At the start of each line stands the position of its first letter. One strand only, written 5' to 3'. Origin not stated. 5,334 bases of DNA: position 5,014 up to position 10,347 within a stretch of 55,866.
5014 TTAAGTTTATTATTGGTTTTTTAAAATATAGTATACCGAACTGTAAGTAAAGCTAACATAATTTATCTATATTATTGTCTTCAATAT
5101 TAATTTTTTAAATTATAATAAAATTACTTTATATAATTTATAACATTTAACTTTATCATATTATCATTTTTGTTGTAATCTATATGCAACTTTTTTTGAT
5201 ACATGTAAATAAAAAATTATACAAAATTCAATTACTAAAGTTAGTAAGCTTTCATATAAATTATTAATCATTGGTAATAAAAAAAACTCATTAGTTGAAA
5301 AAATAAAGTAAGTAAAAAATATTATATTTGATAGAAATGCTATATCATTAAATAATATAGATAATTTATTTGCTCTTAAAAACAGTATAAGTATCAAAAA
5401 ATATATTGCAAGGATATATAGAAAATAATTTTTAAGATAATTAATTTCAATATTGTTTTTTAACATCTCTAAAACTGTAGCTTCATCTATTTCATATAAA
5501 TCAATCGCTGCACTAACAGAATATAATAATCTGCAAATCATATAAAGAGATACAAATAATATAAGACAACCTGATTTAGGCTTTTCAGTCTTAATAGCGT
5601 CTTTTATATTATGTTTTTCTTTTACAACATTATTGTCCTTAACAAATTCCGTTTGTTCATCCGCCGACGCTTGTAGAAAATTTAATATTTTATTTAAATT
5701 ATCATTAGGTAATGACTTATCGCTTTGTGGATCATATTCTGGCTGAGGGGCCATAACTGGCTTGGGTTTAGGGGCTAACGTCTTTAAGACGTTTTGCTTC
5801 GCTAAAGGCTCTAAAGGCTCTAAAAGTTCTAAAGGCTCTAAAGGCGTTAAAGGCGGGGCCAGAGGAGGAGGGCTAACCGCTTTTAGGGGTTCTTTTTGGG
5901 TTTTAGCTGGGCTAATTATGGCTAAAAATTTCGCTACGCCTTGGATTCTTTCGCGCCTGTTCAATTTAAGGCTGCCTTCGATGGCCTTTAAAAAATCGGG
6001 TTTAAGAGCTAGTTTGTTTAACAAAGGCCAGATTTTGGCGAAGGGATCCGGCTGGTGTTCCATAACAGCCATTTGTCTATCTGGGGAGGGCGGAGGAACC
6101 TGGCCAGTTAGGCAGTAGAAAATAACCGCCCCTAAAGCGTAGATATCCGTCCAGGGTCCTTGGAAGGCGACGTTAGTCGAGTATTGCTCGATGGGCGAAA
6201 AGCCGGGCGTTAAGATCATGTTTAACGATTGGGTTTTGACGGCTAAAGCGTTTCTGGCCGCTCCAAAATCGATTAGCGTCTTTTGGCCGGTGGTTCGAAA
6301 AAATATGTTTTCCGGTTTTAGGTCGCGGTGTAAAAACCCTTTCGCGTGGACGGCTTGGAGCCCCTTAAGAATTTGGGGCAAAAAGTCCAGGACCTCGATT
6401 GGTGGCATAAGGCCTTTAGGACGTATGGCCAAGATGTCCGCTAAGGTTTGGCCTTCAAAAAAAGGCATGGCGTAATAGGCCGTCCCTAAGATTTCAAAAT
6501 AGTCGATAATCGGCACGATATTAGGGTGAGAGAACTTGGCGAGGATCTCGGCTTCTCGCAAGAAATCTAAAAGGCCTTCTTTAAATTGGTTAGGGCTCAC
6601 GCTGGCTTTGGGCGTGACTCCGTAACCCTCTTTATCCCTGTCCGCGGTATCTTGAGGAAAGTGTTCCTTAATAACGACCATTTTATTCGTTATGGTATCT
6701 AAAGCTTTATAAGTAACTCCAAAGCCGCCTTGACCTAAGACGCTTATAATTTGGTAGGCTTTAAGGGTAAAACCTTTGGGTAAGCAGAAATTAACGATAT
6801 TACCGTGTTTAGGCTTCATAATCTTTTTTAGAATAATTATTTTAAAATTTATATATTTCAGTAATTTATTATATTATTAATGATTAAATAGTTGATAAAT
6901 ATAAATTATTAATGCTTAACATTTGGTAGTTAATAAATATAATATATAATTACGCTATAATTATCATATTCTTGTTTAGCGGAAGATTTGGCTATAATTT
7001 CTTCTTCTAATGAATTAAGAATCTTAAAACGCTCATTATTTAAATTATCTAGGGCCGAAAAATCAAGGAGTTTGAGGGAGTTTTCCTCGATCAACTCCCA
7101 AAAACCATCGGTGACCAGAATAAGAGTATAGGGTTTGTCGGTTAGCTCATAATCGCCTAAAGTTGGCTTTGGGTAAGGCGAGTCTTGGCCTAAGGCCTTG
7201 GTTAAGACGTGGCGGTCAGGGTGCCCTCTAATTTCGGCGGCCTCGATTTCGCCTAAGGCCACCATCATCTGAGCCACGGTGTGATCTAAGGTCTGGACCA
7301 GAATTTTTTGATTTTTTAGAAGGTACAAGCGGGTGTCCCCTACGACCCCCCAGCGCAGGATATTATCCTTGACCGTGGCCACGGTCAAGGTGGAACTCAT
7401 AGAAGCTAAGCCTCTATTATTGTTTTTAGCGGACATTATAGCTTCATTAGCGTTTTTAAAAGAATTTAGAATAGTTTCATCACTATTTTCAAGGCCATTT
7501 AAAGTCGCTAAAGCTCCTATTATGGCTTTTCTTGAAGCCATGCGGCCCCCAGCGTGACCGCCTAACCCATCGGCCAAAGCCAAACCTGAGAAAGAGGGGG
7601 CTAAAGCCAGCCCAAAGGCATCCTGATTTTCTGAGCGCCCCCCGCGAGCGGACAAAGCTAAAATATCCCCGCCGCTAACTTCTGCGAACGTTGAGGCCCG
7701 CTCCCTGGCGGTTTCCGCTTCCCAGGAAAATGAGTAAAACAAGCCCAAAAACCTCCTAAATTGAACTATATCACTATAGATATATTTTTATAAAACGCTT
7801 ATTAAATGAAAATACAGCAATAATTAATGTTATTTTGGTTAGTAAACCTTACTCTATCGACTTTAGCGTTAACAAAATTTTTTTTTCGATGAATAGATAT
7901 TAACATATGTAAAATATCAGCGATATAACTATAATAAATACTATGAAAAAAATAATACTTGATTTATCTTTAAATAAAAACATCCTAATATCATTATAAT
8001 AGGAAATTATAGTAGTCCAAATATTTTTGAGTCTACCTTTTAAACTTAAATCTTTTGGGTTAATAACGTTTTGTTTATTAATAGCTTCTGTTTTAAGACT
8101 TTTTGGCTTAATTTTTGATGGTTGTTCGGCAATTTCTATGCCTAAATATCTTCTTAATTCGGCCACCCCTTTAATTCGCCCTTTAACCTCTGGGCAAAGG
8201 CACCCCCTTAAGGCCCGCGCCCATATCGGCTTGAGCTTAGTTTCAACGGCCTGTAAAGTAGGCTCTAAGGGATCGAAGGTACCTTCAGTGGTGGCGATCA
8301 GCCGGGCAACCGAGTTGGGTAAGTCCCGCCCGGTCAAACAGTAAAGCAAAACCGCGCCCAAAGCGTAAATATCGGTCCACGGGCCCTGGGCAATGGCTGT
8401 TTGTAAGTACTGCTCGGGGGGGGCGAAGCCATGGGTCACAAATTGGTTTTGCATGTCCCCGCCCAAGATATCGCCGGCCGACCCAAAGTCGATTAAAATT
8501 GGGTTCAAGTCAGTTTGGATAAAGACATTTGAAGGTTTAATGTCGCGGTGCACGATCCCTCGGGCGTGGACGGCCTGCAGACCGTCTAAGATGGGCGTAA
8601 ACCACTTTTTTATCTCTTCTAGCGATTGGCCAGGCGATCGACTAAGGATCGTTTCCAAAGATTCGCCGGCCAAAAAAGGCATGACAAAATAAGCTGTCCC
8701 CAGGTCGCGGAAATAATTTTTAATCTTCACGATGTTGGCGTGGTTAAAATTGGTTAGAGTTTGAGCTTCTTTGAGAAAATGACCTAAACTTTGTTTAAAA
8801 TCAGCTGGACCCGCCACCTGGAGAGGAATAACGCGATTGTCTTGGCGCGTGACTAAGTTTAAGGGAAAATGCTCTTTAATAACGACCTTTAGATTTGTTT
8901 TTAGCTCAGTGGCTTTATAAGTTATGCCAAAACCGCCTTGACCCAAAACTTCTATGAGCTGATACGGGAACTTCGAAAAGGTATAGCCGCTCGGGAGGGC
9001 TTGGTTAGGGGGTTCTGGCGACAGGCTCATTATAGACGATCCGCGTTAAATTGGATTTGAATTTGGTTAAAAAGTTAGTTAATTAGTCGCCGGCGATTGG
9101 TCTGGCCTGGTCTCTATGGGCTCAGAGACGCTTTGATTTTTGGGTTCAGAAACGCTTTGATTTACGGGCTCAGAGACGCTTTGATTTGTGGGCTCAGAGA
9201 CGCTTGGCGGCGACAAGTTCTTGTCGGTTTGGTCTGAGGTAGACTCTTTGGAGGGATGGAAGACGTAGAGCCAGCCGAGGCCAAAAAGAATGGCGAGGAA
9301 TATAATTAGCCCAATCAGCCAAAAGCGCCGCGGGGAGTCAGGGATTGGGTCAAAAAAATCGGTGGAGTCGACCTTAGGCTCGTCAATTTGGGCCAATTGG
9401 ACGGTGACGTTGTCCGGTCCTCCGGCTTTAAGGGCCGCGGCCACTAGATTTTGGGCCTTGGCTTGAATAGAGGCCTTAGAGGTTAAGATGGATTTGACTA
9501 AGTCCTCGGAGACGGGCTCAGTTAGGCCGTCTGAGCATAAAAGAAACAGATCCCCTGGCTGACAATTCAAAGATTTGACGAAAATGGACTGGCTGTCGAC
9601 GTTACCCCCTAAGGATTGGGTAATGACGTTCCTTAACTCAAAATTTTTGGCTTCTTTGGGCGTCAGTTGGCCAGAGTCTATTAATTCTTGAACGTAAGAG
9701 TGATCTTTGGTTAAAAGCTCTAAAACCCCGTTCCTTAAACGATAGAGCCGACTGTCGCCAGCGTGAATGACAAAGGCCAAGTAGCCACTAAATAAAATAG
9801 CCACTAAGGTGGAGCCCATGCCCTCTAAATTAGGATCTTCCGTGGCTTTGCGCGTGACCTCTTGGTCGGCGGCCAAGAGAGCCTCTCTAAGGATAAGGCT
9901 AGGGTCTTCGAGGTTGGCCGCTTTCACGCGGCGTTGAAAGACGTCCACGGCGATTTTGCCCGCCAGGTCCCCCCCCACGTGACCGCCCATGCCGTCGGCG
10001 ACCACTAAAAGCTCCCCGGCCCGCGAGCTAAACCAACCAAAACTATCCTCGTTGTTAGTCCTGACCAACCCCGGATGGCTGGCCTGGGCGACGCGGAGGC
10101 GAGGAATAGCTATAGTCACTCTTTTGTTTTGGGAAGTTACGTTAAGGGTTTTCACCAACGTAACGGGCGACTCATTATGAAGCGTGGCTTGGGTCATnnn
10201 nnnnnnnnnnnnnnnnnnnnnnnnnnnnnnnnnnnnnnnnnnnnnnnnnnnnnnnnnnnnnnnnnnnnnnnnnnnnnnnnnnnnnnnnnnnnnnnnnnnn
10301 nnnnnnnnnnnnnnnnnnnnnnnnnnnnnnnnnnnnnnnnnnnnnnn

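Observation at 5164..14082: Dense Ser/Thr signalling module: kinases, PP2Cs, three FHA proteins, a vWA-FHA protein and an FHA-protease fusion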

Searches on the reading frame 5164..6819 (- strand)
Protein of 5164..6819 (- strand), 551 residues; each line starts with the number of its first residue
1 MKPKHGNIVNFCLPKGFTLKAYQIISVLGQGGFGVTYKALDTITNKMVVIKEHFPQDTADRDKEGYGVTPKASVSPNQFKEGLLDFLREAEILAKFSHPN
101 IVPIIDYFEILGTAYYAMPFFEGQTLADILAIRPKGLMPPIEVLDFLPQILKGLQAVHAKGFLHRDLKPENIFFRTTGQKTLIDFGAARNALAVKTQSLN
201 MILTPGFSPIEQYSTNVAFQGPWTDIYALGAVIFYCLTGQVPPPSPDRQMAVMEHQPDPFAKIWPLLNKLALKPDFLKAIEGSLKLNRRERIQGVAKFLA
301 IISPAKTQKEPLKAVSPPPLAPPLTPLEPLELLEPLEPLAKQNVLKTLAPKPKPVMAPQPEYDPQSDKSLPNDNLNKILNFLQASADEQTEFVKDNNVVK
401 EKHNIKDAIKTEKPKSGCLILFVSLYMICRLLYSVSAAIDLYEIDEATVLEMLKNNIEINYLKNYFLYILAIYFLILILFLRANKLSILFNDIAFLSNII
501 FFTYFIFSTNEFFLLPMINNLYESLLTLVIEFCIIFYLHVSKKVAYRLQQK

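Call 4: search_protein_families(library=pfam, proteins=[window:5164-6819:-], max_evalue=0.01)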
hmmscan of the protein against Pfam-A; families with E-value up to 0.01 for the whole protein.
window:5164-6819:- (551 aa): 4 families
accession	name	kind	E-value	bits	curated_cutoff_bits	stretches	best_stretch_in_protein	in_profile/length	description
PF00069.31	Pkinase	-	4.2e-35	121.8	31.7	1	22-292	1-252/263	Protein kinase domain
PF07714.23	PK_Tyr_Ser-Thr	-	2.6e-15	56.9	23.1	1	25-245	4-207/258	Protein tyrosine and serine/threonine kinase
PF01636.29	APH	-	3.4e-07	30.7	23.2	1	154-191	162-200/239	Phosphotransferase enzyme family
PF03109.22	ABC1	-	0.00026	20.7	22.9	1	85-191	109-217/244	ABC1 atypical kinase-like domain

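Call 6: search_protein_families(library=padloc, proteins=[window:5164-6819:-], max_evalue=0.001)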
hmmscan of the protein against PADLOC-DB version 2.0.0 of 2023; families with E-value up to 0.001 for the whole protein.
window:5164-6819:- (551 aa): 34 families (the best 25 are shown)
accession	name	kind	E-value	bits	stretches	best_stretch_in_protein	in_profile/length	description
PDLC04138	mad6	-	6.7e-48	162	1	18-292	49-301/659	mads_6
PDLC04042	PD-T4-6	-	1.8e-44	150.5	1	19-311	8-278/292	-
PDLC04053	PD-T4-6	-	4.2e-43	146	1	20-317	9-283/311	-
PDLC04044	PD-T4-6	-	2e-40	137.1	1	3-313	12-303/372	-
PDLC04043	PD-T4-6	-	3.4e-40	136.4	1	21-257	16-231/452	-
PDLC04039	PD-T4-6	-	6.8e-38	128.8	1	16-262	10-234/458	-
PDLC04045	PD-T4-6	-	3.2e-37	126.3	1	15-243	28-246/350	-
PDLC04047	PD-T4-6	-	1.4e-36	124.2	1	19-263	9-232/327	-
PDLC04054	PD-T4-6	-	2.1e-35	120.8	1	86-312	57-280/347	-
PDLC04060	PD-T4-6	-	6.6e-35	118.9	2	81-308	50-272/486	-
PDLC04051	PD-T4-6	-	2.7e-33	113.7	1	7-243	16-241/476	-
PDLC04041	PD-T4-6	-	1.6e-31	108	1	12-260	20-251/443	-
PDLC04057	PD-T4-6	-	2.5e-30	103.8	1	85-263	54-230/443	-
PDLC04055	PD-T4-6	-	2.5e-30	103.7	1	85-309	116-339/496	-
PDLC04062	PD-T4-6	-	1.5e-28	98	1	2-242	11-237/450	-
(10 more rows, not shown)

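Call 7: search_protein_families(library=ncbifam, proteins=[window:5164-6819:-], max_evalue=0.001)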
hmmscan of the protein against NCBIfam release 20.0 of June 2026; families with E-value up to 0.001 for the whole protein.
window:5164-6819:- (551 aa): 13 families
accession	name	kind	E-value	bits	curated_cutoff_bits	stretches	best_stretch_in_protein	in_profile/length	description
NF033483.0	PknB_PASTA_kin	equivalog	4.9e-35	121.6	450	1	86-243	54-208/563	Stk1 family PASTA domain-containing Ser/Thr kinase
NF047741.1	antiphage_MADS6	equivalog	3.4e-33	115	460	2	145-313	303-468/612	methylation-associated defense system protein kinase MAD6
NF052427.1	StpK7MSMEG_1200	equivalog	2.1e-31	109.1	900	1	21-253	8-221/601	serine/threonine protein kinase StpK7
NF038150.1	lanthi_synth_IV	equivalog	8e-27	93.9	650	1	22-314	191-460/851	class IV lanthionine synthetase LanL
TIGR03903.1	TOMM_kin_cyc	equivalog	1.5e-21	76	705.75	1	86-241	25-187/1267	TOMM system kinase/cyclase fusion protein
NF009651.0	PRK13184.1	equivalog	3e-21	75.1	839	1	20-242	2-230/932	serine/threonine-protein kinase PknD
NF038151.1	lanthi_synth_III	equivalog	2.4e-17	62.6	575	1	20-238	221-424/833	class III lanthionine synthetase LanKC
NF033442.0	BREX_PglW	equivalog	4.7e-12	44.5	990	1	88-188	557-660/1391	BREX system serine/threonine kinase PglW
NF053615.1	SerThrKinAfsKStmc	equivalog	1.7e-08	33.6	1300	1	135-242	106-212/809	protein serine/threonine kinase AfsK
NF058632.1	SerThrKinPrkT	equivalog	2.7e-07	29.9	280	1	113-186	94-163/322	serine/threonine protein kinase PrkT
NF043056.1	T4SS_LegK1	equivalog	4.7e-07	28.8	550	1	26-235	77-282/516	Dot/Icm T4SS effector kinase LegK1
TIGR03724.2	arch_bud32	equivalog_domain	0.00034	20.2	125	1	102-198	57-141/193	KEOPS complex kinase/ATPase Bud32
TIGR01982.1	UbiB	equivalog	0.00036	19.2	487.55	1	100-187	219-302/436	2-polyprenylphenol 6-hydroxylase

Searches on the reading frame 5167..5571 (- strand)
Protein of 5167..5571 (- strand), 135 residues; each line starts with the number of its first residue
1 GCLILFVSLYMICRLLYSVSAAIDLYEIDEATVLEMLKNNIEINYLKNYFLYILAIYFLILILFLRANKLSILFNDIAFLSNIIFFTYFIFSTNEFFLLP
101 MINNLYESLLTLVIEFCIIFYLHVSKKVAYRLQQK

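Call 81: search_protein_families(library=pfam, proteins=[window:5167-5571:-], max_evalue=5)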
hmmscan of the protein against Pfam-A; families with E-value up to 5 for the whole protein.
seq(135 aa): 1 family
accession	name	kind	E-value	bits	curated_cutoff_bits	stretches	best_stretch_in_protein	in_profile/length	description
PF07787.17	TMEM43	-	1.7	8.4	23.3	1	22-93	159-230/250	Transmembrane protein 43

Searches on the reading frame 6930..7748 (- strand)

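Call 4: search_protein_families(library=pfam, proteins=[window:6930-7748:-], max_evalue=0.01)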
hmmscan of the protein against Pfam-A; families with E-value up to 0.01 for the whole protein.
window:6930-7748:- (272 aa): 2 families
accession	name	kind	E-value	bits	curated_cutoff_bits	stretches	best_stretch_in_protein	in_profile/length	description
PF13672.11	PP2C_2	-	1.3e-11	44.9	24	1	35-220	6-178/209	Protein phosphatase 2C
PF00481.26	PP2C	-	3.2e-07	30.7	20.3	1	56-159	37-143/255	Protein phosphatase 2C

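Call 6: search_protein_families(library=padloc, proteins=[window:6930-7748:-], max_evalue=0.001)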
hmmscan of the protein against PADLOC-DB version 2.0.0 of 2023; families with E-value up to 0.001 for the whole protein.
window:6930-7748:- (272 aa): 1 family
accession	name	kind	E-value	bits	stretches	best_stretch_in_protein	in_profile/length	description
PDLC04518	PDC-M21C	-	6e-13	46.6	1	36-231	12-202/243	-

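Call 7: search_protein_families(library=ncbifam, proteins=[window:6930-7748:-], max_evalue=0.001)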
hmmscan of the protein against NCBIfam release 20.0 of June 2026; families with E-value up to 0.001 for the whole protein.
window:6930-7748:- (272 aa): 2 families
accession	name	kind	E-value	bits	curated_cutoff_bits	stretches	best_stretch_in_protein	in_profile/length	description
NF033484.1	Stp1_PP2C_phos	equivalog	1.1e-38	133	230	1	38-268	8-230/232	Stp1/IreP family PP2C-type Ser/Thr phosphatase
NF011149.0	PRK14559.1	equivalog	9.9e-20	70.8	374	1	58-226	416-592/642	serine/threonine phosphatase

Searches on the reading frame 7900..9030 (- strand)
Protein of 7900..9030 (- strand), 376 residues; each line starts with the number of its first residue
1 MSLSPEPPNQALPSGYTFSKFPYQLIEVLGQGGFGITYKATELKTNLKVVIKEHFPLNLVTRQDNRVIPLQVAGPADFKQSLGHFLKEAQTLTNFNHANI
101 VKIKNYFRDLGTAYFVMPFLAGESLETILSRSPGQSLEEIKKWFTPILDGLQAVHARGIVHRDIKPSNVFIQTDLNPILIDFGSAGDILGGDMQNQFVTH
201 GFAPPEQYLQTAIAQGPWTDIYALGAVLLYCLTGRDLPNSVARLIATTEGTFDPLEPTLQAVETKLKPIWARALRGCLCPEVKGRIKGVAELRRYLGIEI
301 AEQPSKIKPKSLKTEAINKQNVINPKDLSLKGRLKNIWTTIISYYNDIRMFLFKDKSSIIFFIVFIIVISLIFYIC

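Call 4: search_protein_families(library=pfam, proteins=[window:7900-9030:-], max_evalue=0.01)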
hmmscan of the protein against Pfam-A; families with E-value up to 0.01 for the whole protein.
window:7900-9030:- (376 aa): 6 families
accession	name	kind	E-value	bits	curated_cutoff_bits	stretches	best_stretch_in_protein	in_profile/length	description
PF00069.31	Pkinase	-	1.1e-37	130.3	31.7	1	23-237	1-196/263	Protein kinase domain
PF07714.23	PK_Tyr_Ser-Thr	-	1.2e-15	58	23.1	1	25-229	3-195/258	Protein tyrosine and serine/threonine kinase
PF01636.29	APH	-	2.9e-06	27.7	23.2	1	151-186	162-198/239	Phosphotransferase enzyme family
PF03109.22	ABC1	-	0.0002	21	22.9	1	92-188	121-217/244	ABC1 atypical kinase-like domain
PF19974.5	TCAD9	-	0.00096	18.9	40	1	124-186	264-325/429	Ternary complex associated domain 9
PF01163.29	RIO1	-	0.01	15.9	22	0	115-183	83-149/187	RIO domain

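Call 6: search_protein_families(library=padloc, proteins=[window:7900-9030:-], max_evalue=0.001)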
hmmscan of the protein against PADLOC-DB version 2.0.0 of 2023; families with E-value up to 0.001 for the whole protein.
window:7900-9030:- (376 aa): 34 families (the best 25 are shown)
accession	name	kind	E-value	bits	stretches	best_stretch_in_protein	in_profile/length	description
PDLC04138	mad6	-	1.3e-44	151.2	1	23-287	53-302/659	mads_6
PDLC04042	PD-T4-6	-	1.2e-38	131.5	1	22-294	10-267/292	-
PDLC04053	PD-T4-6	-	5.7e-37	125.8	1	22-310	10-282/311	-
PDLC04044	PD-T4-6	-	9.2e-36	121.7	1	23-311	34-304/372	-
PDLC04045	PD-T4-6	-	5.2e-35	119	1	23-318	35-319/350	-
PDLC04047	PD-T4-6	-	3.1e-33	113.3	1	23-357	12-311/327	-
PDLC04054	PD-T4-6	-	1.5e-28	98.2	1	23-301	12-275/347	-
PDLC04051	PD-T4-6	-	2e-27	94.3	1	23-236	34-239/476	-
PDLC04043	PD-T4-6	-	3.8e-27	93.5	1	22-236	16-215/452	-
PDLC03920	MkoA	-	2.8e-26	90.2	1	84-296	54-274/1112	-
PDLC04041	PD-T4-6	-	5.4e-26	89.8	1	7-235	16-231/443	-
PDLC04062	PD-T4-6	-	6.5e-26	89.4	1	23-296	34-290/450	-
PDLC04060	PD-T4-6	-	6.9e-26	89.2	1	23-235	10-206/486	-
PDLC04039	PD-T4-6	-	9.3e-26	88.8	1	15-236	10-213/458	-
PDLC04057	PD-T4-6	-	2.2e-25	87.6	1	23-375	10-343/443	-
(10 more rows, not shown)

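Call 7: search_protein_families(library=ncbifam, proteins=[window:7900-9030:-], max_evalue=0.001)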
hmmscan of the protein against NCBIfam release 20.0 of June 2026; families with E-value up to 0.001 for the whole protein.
window:7900-9030:- (376 aa): 15 families
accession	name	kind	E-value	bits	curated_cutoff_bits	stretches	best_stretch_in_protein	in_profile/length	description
NF047741.1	antiphage_MADS6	equivalog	9.2e-29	100.4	460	2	145-329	306-488/612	methylation-associated defense system protein kinase MAD6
NF033483.0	PknB_PASTA_kin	equivalog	3.2e-28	99.1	450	1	23-235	9-205/563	Stk1 family PASTA domain-containing Ser/Thr kinase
NF038150.1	lanthi_synth_IV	equivalog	5.3e-26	91.2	650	1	28-297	196-454/851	class IV lanthionine synthetase LanL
NF052427.1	StpK7MSMEG_1200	equivalog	1.3e-22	80.1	900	1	22-235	8-206/601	serine/threonine protein kinase StpK7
NF038151.1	lanthi_synth_III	equivalog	2.6e-20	72.4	575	1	13-233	212-424/833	class III lanthionine synthetase LanKC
NF009651.0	PRK13184.1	equivalog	2.7e-15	55.4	839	1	22-187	3-162/932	serine/threonine-protein kinase PknD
TIGR03903.1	TOMM_kin_cyc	equivalog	1.1e-14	53.3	705.75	1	82-236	22-187/1267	TOMM system kinase/cyclase fusion protein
NF043056.1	T4SS_LegK1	equivalog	9.2e-13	47.6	550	1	26-230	76-282/516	Dot/Icm T4SS effector kinase LegK1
NF053615.1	SerThrKinAfsKStmc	equivalog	3.4e-12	45.8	1300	1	110-235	89-210/809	protein serine/threonine kinase AfsK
NF033442.0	BREX_PglW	equivalog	1.9e-11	42.5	990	1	64-182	537-657/1391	BREX system serine/threonine kinase PglW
NF011463.0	PRK14879.1-4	equivalog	9.8e-06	25.1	188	1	86-185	66-160/237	Kae1-associated kinase Bud32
TIGR03724.2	arch_bud32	equivalog_domain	1.2e-05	24.9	125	1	87-183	42-129/193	KEOPS complex kinase/ATPase Bud32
NF040671.1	PLuB_AAA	exception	3e-05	21.6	999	1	91-232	58-197/1256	PLuB system helicase-like protein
NF058632.1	SerThrKinPrkT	equivalog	4.9e-05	22.5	280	0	112-178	94-157/322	serine/threonine protein kinase PrkT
NF011464.0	PRK14879.1-7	equivalog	0.00075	19.3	246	0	86-185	54-149/221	Kae1-associated kinase Bud32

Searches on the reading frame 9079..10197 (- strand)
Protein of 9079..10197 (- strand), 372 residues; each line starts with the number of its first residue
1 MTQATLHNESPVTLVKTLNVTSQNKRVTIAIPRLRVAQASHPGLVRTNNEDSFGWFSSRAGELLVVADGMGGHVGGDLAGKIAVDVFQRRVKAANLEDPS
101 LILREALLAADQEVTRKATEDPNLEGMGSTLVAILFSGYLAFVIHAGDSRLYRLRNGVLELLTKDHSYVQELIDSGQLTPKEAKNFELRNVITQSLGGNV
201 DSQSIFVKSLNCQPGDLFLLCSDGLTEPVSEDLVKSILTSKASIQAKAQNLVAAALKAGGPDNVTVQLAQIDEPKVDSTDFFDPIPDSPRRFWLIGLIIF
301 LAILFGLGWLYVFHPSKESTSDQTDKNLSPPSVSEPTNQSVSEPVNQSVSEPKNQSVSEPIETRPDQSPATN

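Call 4: search_protein_families(library=pfam, proteins=[window:9079-10197:-], max_evalue=0.01)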
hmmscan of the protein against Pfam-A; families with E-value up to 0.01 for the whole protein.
window:9079-10197:- (372 aa): 3 families
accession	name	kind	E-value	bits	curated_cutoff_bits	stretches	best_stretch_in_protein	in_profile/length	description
PF13672.11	PP2C_2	-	4.9e-17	62.6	24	1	47-240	10-190/209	Protein phosphatase 2C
PF00481.26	PP2C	-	1.8e-10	41.4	20.3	1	61-167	34-141/255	Protein phosphatase 2C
PF07228.17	SpoIIE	-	0.00075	19.9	25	0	207-257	115-174/192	Stage II sporulation protein E (SpoIIE)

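Call 6: search_protein_families(library=padloc, proteins=[window:9079-10197:-], max_evalue=0.001)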
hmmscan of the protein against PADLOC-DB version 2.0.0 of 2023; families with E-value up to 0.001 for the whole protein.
window:9079-10197:- (372 aa): 2 families
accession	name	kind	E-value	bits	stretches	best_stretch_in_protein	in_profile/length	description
PDLC04518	PDC-M21C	-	9.7e-13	45.9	1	36-225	5-186/243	-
PDLC04519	PDC-M21C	-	0.00048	17.8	1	39-226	7-183/224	-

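Call 7: search_protein_families(library=ncbifam, proteins=[window:9079-10197:-], max_evalue=0.001)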
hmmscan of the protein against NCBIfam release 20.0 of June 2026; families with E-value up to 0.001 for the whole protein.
window:9079-10197:- (372 aa): 2 families
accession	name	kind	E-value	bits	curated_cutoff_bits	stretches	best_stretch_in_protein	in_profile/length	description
NF033484.1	Stp1_PP2C_phos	equivalog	2.4e-68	230.1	230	1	40-269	2-231/232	Stp1/IreP family PP2C-type Ser/Thr phosphatase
NF011149.0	PRK14559.1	equivalog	2.6e-27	95.9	374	1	63-270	413-630/642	serine/threonine phosphatase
